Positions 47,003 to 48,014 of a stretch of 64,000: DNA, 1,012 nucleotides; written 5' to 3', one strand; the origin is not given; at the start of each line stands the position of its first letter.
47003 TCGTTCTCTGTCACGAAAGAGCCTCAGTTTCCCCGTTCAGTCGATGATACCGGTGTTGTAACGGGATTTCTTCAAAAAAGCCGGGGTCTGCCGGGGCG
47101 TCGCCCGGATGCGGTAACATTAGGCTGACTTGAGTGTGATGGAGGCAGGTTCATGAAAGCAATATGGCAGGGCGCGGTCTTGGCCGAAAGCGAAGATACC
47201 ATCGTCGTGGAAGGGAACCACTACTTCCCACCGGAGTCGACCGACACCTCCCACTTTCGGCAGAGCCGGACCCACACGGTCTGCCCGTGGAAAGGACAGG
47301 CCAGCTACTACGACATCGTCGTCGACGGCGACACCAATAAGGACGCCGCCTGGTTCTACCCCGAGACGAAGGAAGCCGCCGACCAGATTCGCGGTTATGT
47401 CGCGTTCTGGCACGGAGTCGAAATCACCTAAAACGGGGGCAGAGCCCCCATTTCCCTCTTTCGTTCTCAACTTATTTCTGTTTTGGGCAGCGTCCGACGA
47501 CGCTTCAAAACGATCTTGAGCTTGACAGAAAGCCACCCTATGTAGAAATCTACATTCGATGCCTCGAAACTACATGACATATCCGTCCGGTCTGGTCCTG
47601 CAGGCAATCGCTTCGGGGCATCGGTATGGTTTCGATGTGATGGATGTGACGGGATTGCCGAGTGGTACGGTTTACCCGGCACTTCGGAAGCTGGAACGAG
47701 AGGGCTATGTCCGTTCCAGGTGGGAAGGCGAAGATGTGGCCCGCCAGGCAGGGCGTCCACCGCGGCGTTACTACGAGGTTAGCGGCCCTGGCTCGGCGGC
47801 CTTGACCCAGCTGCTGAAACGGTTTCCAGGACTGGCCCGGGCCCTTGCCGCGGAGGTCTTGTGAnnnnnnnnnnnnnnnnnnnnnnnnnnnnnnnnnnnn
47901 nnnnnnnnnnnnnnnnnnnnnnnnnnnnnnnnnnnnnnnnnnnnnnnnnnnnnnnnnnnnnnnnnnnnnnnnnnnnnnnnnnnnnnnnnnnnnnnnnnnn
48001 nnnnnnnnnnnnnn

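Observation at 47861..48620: Integrative element inserted inside an ADOP/FtsX permease gene: junction, truncated permease and a strong integrase promoter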

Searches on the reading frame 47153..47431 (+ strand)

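Call 4: search_protein_families(library=pfam, proteins=[window:47153-47431:+], max_evalue=0.01)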
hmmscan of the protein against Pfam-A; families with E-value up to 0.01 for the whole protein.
window:47153-47431:+ (92 aa): 1 family
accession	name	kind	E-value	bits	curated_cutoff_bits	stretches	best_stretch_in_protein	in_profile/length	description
PF04248.19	NTP_transf_9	-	4.4e-34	116.6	22.1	1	1-87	1-92/93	Domain of unknown function (DUF427)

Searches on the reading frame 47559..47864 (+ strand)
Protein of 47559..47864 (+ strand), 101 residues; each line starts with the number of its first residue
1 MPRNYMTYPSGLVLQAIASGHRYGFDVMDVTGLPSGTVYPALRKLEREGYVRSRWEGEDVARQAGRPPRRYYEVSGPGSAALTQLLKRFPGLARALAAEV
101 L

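Call 4: search_protein_families(library=pfam, proteins=[window:47559-47864:+], max_evalue=0.01)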
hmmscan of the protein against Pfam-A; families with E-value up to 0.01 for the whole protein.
window:47559-47864:+ (101 aa): 3 families
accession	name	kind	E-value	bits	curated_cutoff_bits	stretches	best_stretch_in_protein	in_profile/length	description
PF03551.20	PadR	-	6.3e-10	39.4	27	1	14-83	2-74/75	Transcriptional regulator PadR-like family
PF09339.16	HTH_IclR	-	1.3e-05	25.3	22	1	14-53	9-50/52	IclR helix-turn-helix domain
PF01978.25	TrmB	-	3.9e-05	23.9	25.6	1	26-53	27-54/68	Sugar-specific transcriptional regulator TrmB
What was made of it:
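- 47559..47864 (+): PadR-family regulator, first gene of the PadR-ADOP pair. Its stop overlaps the permease start (GTGA). Pfam PadR, E 6.3e-10 (call 4).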

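Call 7: search_protein_families(library=ncbifam, proteins=[window:47559-47864:+], max_evalue=1)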
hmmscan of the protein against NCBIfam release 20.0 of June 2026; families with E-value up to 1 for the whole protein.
window:47559-47864:+ (101 aa): 7 families
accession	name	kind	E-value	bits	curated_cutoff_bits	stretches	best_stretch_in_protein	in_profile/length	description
TIGR03433.1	padR_acidobact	paralog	5e-09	36.2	101.8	1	12-97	8-96/101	PadR family transcriptional regulator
TIGR02719.1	repress_PhaQ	equivalog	0.00035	20.9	139.35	1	27-85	47-102/138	poly-beta-hydroxybutyrate-responsive repressor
NF053635.1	TransRegRv3488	equivalog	0.00067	19.8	140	1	35-96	40-95/98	Rv3488 family transcriptional regulator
NF006931.0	PRK09416.1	equivalog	0.0096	16.1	112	1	36-60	78-102/135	PadR family transcriptional regulator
NF053756.1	MreA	equivalog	0.098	12.5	100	1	26-81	36-87/110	MreA family transcriptional regulator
NF007339.0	PRK09834.1-1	equivalog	0.13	11.6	299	1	14-52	30-69/271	DNA-binding transcriptional regulator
NF052638.1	TransRegOhrRVib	equivalog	0.15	11.8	200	1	32-55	62-86/141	transcriptional regulator OhrR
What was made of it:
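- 47559..47864 (+): TIGR03433 padR_acidobact, 36 bits, below cut-off (call 7).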
